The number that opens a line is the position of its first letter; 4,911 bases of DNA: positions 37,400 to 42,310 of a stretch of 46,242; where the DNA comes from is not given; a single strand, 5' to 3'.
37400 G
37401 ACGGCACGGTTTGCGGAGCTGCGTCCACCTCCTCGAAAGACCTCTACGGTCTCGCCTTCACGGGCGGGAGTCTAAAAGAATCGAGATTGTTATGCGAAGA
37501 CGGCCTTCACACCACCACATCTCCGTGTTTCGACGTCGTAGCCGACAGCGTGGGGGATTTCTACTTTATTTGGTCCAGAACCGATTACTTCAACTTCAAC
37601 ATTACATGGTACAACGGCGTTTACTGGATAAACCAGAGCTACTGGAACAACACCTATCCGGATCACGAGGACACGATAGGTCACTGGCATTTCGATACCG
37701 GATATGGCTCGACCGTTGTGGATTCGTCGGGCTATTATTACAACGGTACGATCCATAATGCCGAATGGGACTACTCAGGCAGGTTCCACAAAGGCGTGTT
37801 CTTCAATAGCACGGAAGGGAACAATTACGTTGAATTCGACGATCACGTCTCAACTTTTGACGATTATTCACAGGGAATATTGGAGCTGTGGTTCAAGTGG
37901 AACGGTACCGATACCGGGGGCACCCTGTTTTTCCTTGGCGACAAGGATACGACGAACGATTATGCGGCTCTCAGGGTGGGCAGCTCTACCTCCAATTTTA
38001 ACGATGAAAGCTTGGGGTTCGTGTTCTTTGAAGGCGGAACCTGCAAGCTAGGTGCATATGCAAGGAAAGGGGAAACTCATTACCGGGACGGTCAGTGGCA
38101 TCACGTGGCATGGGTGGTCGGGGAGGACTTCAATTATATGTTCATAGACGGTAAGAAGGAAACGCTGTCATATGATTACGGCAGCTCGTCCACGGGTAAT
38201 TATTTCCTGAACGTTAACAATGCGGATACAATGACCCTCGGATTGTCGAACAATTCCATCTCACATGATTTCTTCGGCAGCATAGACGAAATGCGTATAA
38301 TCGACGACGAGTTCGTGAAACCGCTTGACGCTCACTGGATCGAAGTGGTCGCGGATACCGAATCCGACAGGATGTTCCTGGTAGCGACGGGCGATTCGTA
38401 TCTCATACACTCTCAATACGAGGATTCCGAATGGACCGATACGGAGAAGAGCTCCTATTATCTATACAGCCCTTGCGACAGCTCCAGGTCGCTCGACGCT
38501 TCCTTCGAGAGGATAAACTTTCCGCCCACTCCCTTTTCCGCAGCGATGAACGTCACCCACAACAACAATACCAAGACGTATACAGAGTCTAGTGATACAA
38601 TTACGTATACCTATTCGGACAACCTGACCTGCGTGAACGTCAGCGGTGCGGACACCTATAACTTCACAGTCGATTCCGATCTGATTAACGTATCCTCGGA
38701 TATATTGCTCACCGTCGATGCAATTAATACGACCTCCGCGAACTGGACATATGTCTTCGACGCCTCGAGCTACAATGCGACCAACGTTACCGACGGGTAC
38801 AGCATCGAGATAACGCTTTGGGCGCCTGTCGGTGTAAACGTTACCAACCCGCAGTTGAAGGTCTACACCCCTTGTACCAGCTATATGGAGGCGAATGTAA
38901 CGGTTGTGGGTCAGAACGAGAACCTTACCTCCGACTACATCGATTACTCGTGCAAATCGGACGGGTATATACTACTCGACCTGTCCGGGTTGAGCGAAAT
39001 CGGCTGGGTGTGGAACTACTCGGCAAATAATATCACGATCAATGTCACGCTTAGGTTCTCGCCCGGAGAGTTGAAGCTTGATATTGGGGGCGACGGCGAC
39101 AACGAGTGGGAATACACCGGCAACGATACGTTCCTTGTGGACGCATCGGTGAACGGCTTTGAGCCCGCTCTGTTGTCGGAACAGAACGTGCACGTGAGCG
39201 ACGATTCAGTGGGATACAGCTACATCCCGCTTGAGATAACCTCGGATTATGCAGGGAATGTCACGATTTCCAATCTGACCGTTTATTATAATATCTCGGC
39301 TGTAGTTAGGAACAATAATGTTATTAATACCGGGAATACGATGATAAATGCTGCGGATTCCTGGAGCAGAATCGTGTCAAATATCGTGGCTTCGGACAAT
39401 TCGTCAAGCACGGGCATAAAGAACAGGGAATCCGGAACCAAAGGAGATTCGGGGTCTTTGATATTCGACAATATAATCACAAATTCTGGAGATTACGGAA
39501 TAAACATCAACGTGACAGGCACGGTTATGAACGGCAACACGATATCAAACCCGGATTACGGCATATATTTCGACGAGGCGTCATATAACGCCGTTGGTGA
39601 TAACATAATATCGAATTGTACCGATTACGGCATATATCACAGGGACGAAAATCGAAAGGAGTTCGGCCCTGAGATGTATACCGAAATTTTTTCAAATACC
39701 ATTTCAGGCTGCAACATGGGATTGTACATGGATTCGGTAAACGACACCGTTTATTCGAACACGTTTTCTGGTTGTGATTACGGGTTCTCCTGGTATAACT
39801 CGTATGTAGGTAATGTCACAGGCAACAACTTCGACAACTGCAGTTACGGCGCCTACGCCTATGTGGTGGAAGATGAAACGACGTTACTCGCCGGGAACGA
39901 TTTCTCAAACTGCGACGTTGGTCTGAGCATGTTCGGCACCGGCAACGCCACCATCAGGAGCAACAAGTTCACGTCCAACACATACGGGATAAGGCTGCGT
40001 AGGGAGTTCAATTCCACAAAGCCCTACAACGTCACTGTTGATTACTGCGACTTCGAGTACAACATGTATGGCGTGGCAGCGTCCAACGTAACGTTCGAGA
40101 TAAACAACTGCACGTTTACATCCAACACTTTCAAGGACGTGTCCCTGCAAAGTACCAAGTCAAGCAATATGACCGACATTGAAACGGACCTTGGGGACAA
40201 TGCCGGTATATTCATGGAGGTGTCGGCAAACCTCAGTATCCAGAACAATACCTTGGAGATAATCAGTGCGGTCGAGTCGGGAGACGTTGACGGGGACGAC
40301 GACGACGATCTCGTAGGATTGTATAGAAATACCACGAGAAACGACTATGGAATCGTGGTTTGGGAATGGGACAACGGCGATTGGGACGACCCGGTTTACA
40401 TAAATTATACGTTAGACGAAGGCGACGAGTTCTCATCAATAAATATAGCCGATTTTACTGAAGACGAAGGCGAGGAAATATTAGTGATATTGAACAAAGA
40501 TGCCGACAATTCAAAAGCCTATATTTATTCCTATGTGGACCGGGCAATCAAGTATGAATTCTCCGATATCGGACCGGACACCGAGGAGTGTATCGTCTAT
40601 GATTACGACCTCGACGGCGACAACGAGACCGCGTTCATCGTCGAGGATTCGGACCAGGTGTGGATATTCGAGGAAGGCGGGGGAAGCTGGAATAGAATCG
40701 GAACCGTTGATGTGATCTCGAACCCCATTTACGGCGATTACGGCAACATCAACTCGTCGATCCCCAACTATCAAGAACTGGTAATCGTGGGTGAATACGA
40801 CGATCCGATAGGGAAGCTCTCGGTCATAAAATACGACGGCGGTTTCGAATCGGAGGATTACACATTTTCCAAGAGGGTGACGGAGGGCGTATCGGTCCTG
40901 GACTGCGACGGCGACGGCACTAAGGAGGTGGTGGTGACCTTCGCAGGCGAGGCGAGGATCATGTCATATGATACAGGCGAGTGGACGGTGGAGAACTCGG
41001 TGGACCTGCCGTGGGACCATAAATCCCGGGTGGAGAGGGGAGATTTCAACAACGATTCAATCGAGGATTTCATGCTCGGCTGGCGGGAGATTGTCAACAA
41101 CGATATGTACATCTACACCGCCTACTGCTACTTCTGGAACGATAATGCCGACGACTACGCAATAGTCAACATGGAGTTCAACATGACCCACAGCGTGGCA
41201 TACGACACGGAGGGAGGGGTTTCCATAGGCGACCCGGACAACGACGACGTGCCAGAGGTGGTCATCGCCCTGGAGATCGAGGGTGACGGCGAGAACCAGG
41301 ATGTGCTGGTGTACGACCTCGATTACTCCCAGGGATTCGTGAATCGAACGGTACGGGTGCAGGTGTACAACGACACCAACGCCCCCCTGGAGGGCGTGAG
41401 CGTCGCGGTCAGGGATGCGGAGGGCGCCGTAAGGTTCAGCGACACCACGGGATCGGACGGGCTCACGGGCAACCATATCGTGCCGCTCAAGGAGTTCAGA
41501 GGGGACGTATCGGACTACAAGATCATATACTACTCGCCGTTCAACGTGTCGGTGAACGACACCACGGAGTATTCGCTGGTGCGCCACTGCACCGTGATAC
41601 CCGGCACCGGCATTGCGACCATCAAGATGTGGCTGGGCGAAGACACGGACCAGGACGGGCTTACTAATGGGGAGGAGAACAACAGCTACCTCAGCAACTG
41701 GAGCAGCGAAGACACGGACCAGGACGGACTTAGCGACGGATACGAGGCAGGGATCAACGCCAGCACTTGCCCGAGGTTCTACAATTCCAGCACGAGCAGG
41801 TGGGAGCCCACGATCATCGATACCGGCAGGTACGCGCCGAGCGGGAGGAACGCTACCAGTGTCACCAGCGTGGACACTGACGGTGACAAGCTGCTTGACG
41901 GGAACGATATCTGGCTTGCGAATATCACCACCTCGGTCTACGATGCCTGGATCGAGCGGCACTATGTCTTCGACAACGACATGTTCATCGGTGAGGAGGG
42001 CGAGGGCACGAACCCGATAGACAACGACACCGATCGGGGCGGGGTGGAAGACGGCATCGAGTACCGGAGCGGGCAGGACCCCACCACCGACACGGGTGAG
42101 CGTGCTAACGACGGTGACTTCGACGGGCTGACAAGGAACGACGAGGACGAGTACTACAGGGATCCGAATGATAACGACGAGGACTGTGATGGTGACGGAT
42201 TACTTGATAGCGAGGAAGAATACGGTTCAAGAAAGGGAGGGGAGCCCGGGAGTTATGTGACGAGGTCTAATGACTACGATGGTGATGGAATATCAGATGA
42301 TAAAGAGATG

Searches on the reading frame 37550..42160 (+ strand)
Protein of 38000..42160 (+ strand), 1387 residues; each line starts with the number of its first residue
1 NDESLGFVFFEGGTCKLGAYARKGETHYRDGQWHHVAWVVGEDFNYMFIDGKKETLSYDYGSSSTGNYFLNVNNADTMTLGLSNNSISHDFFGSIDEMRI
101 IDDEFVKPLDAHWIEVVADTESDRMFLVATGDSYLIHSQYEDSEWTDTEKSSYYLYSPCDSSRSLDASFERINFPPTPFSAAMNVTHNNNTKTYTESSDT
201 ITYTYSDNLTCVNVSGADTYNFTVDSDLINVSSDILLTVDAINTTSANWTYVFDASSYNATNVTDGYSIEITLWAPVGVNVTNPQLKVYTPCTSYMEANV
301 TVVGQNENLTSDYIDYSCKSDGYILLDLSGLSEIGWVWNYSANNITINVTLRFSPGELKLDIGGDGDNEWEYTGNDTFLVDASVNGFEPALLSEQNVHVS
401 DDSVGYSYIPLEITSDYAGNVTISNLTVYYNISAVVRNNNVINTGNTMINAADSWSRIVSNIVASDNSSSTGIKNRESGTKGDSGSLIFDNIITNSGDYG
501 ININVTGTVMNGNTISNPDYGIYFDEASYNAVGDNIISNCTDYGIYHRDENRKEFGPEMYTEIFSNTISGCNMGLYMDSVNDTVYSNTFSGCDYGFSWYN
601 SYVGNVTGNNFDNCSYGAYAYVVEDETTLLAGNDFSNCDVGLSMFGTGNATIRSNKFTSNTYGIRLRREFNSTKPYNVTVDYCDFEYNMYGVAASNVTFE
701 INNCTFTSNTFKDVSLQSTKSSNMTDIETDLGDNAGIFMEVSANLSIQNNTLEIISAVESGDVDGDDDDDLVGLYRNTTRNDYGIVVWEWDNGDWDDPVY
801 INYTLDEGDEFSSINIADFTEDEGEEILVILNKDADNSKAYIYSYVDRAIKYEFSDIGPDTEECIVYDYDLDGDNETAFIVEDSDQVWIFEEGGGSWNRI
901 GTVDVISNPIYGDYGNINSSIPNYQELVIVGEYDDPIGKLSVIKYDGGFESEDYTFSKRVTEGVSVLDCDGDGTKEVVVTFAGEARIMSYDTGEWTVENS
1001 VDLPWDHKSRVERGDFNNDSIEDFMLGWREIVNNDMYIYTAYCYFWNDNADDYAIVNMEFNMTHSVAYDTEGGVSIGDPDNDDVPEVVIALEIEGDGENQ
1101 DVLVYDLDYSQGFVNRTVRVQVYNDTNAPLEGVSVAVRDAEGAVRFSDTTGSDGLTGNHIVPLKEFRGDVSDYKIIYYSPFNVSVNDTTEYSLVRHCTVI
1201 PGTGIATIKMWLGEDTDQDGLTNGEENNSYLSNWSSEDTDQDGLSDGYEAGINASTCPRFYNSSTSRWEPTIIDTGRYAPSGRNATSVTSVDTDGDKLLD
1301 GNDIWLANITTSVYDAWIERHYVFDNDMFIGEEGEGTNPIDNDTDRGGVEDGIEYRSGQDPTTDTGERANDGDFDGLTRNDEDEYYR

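Call 13: search_protein_families(library=pfam, proteins=[window:37550-41674:+], max_evalue=0.01)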
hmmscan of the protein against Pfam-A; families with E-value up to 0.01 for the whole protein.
window:37550-41674:+ (1375 aa): 3 families
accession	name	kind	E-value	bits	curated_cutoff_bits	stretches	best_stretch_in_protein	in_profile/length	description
PF13229.12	Beta_helix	-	4.8e-20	72.2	25.9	3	711-845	11-145/158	Right handed beta helix region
PF05048.19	NosD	-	6.3e-14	52.4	23.6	2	712-819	50-158/212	Periplasmic copper-binding protein (NosD)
PF13517.12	FG-GAP_3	-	0.00064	20.7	26.9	1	1118-1174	1-59/61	FG-GAP-like repeat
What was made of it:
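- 30050..45058 (+): Giant ORF of 5002 aa. It is a secreted or surface protein with an N-terminal hydrophobic segment, beta-helix/NosD repeats, an FG-GAP region and TSP3-type calcium-binding motifs. Pfam Beta_helix, NosD and FG-GAP_3 (call 13).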

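Call 36: find_homologous_proteins(query=window:38000-42160:+, max_evalue=0.001)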
Query window:38000-42160:+: 8000 candidates shared short words with the query, none scored E <= 0.001.

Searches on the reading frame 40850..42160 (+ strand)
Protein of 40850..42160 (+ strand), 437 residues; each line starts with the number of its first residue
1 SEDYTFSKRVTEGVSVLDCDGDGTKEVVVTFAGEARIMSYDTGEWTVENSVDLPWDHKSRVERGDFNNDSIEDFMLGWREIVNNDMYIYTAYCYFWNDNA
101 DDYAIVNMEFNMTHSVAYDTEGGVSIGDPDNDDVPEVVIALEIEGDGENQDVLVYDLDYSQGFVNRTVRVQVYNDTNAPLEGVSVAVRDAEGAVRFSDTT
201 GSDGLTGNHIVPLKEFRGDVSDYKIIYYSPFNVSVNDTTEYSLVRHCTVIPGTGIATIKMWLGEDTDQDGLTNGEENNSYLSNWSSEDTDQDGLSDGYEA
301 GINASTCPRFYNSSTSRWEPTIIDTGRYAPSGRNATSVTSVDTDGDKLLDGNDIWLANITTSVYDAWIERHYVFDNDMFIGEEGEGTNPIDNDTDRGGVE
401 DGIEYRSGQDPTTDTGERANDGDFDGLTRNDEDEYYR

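Call 35: find_related_loci(query=window:40850-42160:+, collection=genome_contigs, flank=10000)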
Query window:40850-42160:+ (437 aa) in genome_contigs; peptide patterns used: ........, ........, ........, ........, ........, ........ (x = any residue, [..] = any of these).
105 stretches matched a pattern, but none encodes a relative of the query by tblastn (E <= 1e-3).
